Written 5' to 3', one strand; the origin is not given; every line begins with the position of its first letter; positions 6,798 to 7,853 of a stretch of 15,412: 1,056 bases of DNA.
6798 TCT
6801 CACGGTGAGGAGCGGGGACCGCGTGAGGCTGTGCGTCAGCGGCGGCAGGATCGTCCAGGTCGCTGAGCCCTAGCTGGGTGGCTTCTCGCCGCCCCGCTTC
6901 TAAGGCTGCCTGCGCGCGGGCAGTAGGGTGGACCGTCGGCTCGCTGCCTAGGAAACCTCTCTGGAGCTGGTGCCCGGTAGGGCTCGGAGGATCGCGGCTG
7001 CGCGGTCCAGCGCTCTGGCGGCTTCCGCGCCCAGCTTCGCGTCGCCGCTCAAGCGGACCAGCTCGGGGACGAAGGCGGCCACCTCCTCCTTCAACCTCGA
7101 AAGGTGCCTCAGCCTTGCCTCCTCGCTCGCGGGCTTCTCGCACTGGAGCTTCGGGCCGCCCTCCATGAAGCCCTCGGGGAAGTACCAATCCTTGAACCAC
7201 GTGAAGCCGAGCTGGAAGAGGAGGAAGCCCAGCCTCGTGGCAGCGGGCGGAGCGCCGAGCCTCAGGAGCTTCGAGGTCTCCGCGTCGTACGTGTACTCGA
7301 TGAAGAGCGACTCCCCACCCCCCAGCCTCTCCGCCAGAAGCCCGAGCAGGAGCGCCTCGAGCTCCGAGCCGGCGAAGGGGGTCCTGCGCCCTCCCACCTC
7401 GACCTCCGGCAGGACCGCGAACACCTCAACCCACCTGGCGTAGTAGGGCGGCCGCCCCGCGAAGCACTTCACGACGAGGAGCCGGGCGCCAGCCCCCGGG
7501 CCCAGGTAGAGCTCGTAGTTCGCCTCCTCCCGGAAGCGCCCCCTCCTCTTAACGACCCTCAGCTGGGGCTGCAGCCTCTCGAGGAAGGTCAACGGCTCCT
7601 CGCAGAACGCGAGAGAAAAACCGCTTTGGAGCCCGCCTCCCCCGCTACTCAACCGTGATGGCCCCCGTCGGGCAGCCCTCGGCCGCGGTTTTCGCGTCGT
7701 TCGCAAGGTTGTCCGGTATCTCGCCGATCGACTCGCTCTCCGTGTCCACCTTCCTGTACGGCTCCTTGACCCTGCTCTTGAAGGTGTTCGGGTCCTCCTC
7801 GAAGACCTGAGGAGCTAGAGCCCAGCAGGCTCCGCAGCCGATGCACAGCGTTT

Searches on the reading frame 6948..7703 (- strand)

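Call 43: search_protein_families(library=pfam, proteins=[window:6948-7703:-], max_evalue=0.001)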
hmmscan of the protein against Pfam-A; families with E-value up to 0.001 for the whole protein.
window:6948-7703:- (251 aa): 1 family
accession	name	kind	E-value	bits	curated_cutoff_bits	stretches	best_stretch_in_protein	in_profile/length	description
PF06557.17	DUF1122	-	4.2e-57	192.8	25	1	48-213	5-172/176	Protein of unknown function (DUF1122)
